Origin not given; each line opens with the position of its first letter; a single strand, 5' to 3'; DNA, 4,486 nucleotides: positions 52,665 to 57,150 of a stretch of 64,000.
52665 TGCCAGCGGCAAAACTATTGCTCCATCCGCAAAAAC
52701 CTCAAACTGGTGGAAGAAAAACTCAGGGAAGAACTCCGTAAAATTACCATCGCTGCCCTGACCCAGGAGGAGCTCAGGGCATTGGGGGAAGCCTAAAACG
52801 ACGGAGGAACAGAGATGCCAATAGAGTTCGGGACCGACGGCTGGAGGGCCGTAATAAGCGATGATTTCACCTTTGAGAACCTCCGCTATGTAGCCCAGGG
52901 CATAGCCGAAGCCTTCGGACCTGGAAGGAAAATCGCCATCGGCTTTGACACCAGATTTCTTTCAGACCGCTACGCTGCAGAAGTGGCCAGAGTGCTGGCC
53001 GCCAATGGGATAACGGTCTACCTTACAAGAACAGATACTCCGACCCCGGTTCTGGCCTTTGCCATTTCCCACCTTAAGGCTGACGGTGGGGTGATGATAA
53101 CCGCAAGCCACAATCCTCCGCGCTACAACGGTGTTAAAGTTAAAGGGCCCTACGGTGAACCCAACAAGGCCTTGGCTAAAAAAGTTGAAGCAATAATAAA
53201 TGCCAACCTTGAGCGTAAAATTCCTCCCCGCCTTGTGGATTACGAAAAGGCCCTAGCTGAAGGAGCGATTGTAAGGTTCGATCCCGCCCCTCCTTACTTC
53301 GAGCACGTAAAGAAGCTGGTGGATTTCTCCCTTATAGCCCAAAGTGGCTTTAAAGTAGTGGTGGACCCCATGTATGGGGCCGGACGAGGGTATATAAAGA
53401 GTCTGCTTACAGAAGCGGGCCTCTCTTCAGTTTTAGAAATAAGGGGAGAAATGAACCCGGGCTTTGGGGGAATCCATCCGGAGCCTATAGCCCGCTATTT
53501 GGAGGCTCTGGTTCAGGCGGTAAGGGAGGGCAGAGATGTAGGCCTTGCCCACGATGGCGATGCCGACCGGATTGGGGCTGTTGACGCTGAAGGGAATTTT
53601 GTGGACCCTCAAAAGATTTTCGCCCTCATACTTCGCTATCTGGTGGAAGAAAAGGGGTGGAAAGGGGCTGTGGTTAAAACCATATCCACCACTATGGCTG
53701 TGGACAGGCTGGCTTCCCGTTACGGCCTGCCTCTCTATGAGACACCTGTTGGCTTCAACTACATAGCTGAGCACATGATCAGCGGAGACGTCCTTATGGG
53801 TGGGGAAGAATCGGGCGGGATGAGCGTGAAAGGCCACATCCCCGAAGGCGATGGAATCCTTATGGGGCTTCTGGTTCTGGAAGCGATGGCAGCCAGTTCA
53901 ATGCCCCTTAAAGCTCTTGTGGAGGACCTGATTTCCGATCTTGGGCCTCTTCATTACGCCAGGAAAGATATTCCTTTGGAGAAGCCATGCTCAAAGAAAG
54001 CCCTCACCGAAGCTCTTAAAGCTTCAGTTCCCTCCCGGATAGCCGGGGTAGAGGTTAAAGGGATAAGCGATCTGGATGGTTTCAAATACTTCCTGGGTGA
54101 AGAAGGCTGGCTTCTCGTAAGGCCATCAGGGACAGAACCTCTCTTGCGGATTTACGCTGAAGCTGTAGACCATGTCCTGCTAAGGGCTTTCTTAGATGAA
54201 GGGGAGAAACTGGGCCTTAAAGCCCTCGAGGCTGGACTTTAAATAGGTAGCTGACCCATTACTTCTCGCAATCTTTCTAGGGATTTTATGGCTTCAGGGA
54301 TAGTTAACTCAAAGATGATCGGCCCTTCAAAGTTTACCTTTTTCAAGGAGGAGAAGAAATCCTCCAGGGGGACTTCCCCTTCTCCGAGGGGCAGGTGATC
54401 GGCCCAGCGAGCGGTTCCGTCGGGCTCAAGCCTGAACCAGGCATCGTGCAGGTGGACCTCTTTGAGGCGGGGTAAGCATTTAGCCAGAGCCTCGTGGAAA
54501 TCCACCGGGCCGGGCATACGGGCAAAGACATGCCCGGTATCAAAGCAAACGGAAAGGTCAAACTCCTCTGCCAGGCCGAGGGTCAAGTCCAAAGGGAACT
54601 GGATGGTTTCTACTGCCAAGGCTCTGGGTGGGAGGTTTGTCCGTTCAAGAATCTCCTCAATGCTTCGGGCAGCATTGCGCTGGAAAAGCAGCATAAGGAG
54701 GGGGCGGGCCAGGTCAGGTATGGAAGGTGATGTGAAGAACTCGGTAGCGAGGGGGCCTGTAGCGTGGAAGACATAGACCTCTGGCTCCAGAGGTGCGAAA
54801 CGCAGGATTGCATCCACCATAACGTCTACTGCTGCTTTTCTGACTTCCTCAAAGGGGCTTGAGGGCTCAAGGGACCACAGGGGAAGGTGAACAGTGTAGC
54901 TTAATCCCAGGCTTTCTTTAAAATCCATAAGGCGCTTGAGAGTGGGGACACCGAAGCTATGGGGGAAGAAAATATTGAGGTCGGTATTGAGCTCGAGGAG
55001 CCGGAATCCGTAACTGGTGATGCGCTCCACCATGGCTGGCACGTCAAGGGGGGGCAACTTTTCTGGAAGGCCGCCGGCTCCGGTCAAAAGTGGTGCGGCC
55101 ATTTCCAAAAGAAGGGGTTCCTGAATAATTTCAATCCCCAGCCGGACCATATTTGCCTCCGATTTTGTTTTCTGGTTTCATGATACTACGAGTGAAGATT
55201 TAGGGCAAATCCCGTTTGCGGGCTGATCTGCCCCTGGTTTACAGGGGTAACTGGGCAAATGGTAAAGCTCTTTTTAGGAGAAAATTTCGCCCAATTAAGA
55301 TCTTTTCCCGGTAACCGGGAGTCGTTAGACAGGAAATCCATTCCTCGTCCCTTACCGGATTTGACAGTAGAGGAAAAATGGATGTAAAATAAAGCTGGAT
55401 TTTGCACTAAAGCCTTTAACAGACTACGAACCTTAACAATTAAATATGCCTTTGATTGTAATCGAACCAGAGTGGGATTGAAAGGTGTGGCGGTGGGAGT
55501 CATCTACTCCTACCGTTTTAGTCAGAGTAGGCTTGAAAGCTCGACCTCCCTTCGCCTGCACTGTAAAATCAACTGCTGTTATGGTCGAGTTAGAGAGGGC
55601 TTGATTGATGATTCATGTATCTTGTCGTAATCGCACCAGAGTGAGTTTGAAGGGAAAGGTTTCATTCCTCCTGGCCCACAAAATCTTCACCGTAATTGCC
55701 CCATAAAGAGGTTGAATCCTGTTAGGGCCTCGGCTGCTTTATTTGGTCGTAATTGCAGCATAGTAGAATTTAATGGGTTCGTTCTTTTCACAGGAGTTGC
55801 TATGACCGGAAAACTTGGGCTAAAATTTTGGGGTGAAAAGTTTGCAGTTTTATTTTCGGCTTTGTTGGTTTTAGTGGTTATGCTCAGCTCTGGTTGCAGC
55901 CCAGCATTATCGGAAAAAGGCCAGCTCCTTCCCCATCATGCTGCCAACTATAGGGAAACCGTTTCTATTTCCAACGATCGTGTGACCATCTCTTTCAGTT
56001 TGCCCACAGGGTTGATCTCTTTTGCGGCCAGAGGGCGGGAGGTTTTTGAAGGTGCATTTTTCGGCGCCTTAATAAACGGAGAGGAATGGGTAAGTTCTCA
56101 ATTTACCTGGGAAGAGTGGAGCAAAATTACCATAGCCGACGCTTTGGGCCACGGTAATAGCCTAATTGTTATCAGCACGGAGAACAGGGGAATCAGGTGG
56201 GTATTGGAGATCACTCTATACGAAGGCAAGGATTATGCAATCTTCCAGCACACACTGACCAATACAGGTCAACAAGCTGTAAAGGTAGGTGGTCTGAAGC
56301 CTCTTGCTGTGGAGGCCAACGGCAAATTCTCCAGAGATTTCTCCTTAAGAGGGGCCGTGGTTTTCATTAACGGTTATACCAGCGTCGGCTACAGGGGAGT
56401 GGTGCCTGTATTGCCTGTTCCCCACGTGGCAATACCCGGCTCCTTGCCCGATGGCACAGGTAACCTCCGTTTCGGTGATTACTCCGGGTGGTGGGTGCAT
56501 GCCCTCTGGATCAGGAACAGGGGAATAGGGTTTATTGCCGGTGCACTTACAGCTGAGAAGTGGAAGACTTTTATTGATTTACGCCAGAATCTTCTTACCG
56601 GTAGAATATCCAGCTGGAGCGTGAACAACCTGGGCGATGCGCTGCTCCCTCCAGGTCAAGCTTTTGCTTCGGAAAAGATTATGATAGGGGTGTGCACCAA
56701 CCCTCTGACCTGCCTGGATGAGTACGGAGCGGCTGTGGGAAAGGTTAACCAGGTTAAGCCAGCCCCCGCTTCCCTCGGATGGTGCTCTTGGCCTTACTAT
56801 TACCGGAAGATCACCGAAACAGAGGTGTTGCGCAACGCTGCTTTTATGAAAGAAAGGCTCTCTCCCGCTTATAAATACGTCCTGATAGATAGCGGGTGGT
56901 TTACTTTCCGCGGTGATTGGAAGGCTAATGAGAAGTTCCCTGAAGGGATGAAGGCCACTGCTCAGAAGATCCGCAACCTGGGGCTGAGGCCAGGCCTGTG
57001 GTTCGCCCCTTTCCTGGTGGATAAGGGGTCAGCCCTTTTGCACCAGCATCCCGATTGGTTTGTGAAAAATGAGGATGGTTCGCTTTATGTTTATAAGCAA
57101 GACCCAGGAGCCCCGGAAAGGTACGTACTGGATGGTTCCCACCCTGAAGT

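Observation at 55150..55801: Decayed orphan CRISPR array apparently serving as the 5' leader of a GH36-MFS sugar operon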

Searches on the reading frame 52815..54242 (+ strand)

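Call 6: search_protein_families(library=pfam, proteins=[window:52815-54242:+])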
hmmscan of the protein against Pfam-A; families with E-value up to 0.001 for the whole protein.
window:52815-54242:+ (475 aa): 4 families
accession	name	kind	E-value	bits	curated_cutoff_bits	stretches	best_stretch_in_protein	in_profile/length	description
PF02878.22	PGM_PMM_I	-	5.3e-38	130.2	22.5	1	4-133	3-136/138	Phosphoglucomutase/phosphomannomutase, alpha/beta/alpha domain I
PF02880.22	PGM_PMM_III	-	6.1e-31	107.4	20.7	1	264-373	1-112/115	Phosphoglucomutase/phosphomannomutase, alpha/beta/alpha domain III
PF02879.22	PGM_PMM_II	-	7.1e-23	81.5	29.3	1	160-260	2-103/103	Phosphoglucomutase/phosphomannomutase, alpha/beta/alpha domain II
PF00408.26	PGM_PMM_IV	-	2.1e-11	44.1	23.1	1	424-461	26-63/68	Phosphoglucomutase/phosphomannomutase, C-terminal domain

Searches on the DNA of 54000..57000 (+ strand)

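Call 5: search_rna_families(source=window, start=54000, end=57000, threshold=evalue, max_evalue=10)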
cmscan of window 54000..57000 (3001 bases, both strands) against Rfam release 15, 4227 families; matches with E-value up to 10: 9.
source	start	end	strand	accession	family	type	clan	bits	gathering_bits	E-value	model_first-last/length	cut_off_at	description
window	55202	55271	+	RF03202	mir-555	Gene; miRNA;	-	19.8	92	0.48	1-89/89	no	mir-555 microRNA precursor family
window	55474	55526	+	RF02056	STnc390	Gene; sRNA;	-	19.1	50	0.94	1-60/60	no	Salmonella sRNA STnc390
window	55478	55527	+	RF04277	mir-1268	Gene; miRNA;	-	19.1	83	4.2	1-52/52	no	mir-1268 microRNA precursor family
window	55322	55456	+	RF00096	U8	Gene; snRNA; snoRNA; CD-box;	-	17.4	41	5.2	1-135/135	no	U8 small nucleolar RNA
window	55002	55106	+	RF02883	BcKCsr2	Gene; sRNA;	-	16.8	40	1.1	1-129/129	no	Burkholderia sRNA 2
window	54367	54406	-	RF02975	DUF3800-XI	Gene; sRNA;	-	16.8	37.8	1.4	1-48/48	no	DUF3800-XI RNA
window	54579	54728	+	RF02195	TP53TG1_1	Gene; lncRNA;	-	16.1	40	5.3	1-153/153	no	TP53 target 1 conserved region 1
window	56924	56968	+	RF01131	sR47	Gene; snRNA; snoRNA; CD-box;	CL00132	15.2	40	2.2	1-55/55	no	Small nucleolar RNA sR47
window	55882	55943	-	RF01120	sR33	Gene; snRNA; snoRNA; CD-box;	-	15.1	37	8.2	1-55/55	no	Small nucleolar RNA sR33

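Call 48: search_dna_similar(query=window:55485-55745:+, collection=phages, mode=distant, max_evalue=1, max_rows=10)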
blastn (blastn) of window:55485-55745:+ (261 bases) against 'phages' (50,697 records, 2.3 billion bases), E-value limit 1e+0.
Records with a match: 2; places in all: 2; records where one place covers at least 80% of the query: 0.
Best place of each record, by identity: 80-90% 2.
By first word of the organism name: Escherichia 2.
By host as written in the record: Escherichia coli 2.
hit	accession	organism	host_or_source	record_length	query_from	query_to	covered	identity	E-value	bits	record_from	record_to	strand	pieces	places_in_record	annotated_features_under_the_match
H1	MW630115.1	Escherichia phage vB_EcoP-ZQ2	Escherichia coli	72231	76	104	11%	89.7%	9e-1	40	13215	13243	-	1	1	hypothetical protein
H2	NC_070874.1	Escherichia phage vB_EcoP-ZQ2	Escherichia coli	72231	76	104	11%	89.7%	9e-1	40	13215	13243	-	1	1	tail protein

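Call 49: search_dna_similar(query=window:55485-55745:+, collection=plasmids, mode=distant, max_evalue=1, max_rows=10)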
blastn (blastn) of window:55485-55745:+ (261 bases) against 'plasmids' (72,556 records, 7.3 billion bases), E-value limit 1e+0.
No match.

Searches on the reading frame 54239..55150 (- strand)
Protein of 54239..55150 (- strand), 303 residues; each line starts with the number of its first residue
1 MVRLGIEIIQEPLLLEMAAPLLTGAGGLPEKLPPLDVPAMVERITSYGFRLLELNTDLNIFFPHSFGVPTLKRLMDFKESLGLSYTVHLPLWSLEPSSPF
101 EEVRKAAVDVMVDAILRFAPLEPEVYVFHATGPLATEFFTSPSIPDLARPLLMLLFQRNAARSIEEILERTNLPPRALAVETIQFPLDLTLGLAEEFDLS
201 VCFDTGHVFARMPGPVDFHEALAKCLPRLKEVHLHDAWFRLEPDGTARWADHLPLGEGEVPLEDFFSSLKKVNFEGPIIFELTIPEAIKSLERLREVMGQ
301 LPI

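Call 6: search_protein_families(library=pfam, proteins=[window:54239-55150:-])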
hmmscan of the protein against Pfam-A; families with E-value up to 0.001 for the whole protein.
window:54239-55150:- (303 aa): 1 family
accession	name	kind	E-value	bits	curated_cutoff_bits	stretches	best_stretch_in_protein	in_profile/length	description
PF01261.30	AP_endonuc_2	-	2.5e-20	73.7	31.1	1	42-295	2-247/249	Xylose isomerase-like TIM barrel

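Call 54: find_homologous_proteins(query=window:54239-55150:-, max_evalue=1e-40)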
Query window:54239-55150:- (303 aa): 936 proteins with E <= 1e-40 among 7322 candidates; the best 120 are listed.
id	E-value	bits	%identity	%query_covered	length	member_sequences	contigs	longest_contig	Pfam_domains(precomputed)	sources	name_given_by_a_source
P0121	1.1e-196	671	100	100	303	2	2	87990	PF01261.31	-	-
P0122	1.4e-172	591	86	100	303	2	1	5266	PF01261.31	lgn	-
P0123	4.1e-168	577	85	99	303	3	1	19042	PF01261.31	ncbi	-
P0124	2.2e-163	561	84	97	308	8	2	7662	PF01261.31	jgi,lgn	-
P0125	4.8e-162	557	84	98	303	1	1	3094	PF01261.31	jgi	-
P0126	1.3e-160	552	83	98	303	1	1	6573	PF01261.31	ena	-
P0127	2.0e-160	551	83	98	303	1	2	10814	PF01261.31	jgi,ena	-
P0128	6.5e-160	550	83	98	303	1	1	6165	PF01261.31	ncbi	-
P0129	1.5e-159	549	84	98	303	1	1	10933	PF01261.31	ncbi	-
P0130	1.5e-158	545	82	99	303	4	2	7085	PF01261.31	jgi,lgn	jgi:sugar phosphate isomerase/epimerase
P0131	1.6e-158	545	82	99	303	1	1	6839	PF01261.31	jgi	jgi:sugar phosphate isomerase/epimerase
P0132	4.2e-158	544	81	99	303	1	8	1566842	PF01261.31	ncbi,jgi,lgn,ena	jgi:sugar phosphate isomerase/epimerase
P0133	5.9e-158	543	81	99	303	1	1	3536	PF01261.31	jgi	jgi:sugar phosphate isomerase/epimerase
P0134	2.2e-157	542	81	99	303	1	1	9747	PF01261.31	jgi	-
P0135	2.6e-157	541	81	99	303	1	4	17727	PF01261.31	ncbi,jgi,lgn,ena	-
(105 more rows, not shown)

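Call 55: find_encoding_contigs(protein=P0123, flank=5000, max_places=2)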
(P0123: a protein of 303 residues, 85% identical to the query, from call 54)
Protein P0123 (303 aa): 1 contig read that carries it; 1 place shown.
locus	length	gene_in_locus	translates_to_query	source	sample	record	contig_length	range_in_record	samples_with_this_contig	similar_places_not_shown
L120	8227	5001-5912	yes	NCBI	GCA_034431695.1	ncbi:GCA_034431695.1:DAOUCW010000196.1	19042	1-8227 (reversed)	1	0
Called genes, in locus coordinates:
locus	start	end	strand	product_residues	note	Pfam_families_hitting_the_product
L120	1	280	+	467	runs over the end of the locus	PF01565:FAD_binding_4, PF02913:FAD-oxidase_C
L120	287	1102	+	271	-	PF00994:MoCF_biosynth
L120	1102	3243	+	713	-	PF10131:PTPS_related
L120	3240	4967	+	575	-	-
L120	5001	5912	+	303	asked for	PF01261:AP_endonuc_2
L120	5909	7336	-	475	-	PF02878:PGM_PMM_I, PF02879:PGM_PMM_II, PF02880:PGM_PMM_III, PF00408:PGM_PMM_IV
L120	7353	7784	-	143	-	PF02082:Rrf2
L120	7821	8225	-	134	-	?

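Call 56: find_encoding_contigs(protein=P0132, flank=5000, max_places=2)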
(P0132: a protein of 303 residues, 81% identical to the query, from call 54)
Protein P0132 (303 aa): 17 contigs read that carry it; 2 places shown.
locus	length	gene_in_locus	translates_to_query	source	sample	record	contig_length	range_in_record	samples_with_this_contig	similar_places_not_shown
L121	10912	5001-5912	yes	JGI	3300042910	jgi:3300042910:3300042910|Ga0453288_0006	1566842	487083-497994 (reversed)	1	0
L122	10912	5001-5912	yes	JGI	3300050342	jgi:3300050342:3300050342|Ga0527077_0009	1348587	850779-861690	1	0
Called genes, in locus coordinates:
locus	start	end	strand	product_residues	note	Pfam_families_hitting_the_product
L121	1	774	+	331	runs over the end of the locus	PF03706:LPG_synthase_TM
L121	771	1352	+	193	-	PF01227:GTP_cyclohydroI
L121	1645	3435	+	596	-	PF09586:YfhO (faint)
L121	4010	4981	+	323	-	PF08902:DUF1848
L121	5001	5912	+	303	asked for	PF01261:AP_endonuc_2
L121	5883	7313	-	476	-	PF02878:PGM_PMM_I, PF02879:PGM_PMM_II, PF02880:PGM_PMM_III, PF00408:PGM_PMM_IV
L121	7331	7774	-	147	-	PF02082:Rrf2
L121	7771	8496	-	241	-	-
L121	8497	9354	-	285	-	PF01048:PNP_UDP_1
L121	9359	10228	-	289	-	PF13102:Phage_int_SAM_5 (faint), PF13495:Phage_int_SAM_4, PF02899:Phage_int_SAM_1, PF00589:Phage_integrase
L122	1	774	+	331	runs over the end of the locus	PF03706:LPG_synthase_TM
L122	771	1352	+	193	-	PF01227:GTP_cyclohydroI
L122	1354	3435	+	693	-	PF09586:YfhO (faint)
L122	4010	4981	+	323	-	PF08902:DUF1848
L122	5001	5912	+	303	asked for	PF01261:AP_endonuc_2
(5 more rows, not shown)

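Call 57: find_encoding_contigs(protein=P0122, flank=5000, max_places=2)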
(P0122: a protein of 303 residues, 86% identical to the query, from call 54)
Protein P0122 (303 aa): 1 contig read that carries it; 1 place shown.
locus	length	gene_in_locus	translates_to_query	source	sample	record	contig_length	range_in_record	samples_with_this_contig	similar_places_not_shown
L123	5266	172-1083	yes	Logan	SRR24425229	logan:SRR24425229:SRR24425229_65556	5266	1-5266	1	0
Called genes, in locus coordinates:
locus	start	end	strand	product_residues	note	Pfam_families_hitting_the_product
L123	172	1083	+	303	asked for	PF01261:AP_endonuc_2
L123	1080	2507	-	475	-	PF02878:PGM_PMM_I, PF02879:PGM_PMM_II, PF02880:PGM_PMM_III, PF00408:PGM_PMM_IV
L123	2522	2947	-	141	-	PF02082:Rrf2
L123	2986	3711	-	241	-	-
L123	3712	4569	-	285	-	PF01048:PNP_UDP_1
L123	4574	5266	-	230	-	?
